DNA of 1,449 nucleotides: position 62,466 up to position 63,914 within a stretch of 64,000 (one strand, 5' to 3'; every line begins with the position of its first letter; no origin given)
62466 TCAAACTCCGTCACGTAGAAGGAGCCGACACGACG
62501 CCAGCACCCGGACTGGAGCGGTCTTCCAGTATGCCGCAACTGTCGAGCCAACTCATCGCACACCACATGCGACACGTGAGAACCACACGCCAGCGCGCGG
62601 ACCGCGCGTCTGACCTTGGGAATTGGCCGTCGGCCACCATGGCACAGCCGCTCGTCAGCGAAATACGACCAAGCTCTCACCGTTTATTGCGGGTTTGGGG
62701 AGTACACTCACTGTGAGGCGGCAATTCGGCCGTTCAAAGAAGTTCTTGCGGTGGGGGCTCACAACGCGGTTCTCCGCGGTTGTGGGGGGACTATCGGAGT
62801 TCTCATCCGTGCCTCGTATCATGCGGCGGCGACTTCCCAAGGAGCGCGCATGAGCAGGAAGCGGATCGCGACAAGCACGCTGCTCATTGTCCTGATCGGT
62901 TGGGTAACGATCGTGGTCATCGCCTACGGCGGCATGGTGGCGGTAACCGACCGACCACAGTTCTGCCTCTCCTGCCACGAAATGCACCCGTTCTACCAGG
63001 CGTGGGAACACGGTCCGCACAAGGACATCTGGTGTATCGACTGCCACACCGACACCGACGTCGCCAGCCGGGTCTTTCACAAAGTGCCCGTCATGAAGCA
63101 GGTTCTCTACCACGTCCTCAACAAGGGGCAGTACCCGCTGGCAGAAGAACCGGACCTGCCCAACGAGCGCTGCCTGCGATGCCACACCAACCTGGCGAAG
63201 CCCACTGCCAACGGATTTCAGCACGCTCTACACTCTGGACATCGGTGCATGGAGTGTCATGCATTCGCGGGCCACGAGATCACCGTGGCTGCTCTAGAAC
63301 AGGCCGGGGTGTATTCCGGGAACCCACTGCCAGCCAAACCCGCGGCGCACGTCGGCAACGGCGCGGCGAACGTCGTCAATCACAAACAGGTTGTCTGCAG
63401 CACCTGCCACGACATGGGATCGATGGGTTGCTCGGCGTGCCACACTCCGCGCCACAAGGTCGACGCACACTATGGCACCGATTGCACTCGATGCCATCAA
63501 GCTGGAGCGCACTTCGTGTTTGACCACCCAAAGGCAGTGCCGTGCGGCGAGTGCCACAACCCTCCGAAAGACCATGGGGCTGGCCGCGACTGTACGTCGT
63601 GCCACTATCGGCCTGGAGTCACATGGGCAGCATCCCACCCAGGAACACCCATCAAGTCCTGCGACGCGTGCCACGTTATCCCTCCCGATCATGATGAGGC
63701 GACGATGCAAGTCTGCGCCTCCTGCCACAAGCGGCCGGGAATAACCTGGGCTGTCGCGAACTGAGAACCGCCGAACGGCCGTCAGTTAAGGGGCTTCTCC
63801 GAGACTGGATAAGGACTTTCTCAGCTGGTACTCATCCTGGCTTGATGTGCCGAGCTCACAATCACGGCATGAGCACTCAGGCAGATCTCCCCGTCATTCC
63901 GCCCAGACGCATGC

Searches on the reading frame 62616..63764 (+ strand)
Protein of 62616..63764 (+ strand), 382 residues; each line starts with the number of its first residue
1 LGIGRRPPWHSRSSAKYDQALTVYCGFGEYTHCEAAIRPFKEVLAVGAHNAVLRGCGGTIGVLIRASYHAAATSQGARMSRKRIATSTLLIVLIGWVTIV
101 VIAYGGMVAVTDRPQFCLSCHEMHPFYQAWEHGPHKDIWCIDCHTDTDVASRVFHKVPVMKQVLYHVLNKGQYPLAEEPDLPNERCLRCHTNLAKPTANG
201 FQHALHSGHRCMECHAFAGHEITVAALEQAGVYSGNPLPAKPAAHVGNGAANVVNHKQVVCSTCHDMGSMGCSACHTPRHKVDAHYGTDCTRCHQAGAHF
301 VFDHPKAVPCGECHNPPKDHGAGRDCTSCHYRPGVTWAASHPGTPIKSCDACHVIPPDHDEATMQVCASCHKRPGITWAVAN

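Call 48: search_protein_families(library=pfam, proteins=[window:62616-63764:+], max_evalue=1)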
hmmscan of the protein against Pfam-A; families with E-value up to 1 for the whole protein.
window:62616-63764:+ (382 aa): 6 families
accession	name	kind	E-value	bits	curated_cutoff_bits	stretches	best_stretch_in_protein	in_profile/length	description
PF03264.19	Cytochrom_NNT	-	4.5e-11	43.2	24.1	1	83-170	7-98/174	NapC/NirT cytochrome c family, N-terminal region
PF14522.11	Cytochrome_C7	-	2.4e-06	27.7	24.8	2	323-372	13-67/67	Cytochrome c7 and related cytochrome c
PF14537.11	Cytochrom_c3_2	-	0.0033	18.3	25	0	265-331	2-65/79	Cytochrome c3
PF02085.21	Cytochrom_CIII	-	0.014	16.1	22.9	1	302-371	23-101/101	Class III cytochrome C family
PF21860.1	Replitron_C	-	0.11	13.4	27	1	326-352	29-55/77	Replitron, C-terminal domain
PF12773.13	DZR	-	0.11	13.2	27.3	0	110-151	8-38/45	Double zinc ribbon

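Call 51: search_protein_families(library=ncbifam, proteins=[window:62616-63764:+], max_evalue=0.001)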
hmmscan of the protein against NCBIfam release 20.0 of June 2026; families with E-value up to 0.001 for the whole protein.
window:62616-63764:+ (382 aa): 5 families
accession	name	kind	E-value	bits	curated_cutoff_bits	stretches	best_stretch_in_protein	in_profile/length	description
TIGR03153.1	cytochr_NrfH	equivalog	6.3e-20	71.6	134.2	1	89-220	3-138/138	cytochrome c nitrite reductase small subunit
TIGR03508.1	decahem_SO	subfamily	1.3e-06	28.1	192.2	0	182-321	69-200/258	DmsE family decaheme c-type cytochrome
NF011606.0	PRK15032.1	equivalog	1.4e-06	27.7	455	1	87-167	16-104/390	pentaheme c-type cytochrome TorC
TIGR02161.1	napC_nirT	subfamily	7.4e-05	22.7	310.6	1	85-168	14-106/185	periplasmic nitrate (or nitrite) reductase c-type cytochrome, NapC/NirT family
NF007906.0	PRK10617.1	equivalog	0.00054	19.8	349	1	82-165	22-112/200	cytochrome c-type protein NapC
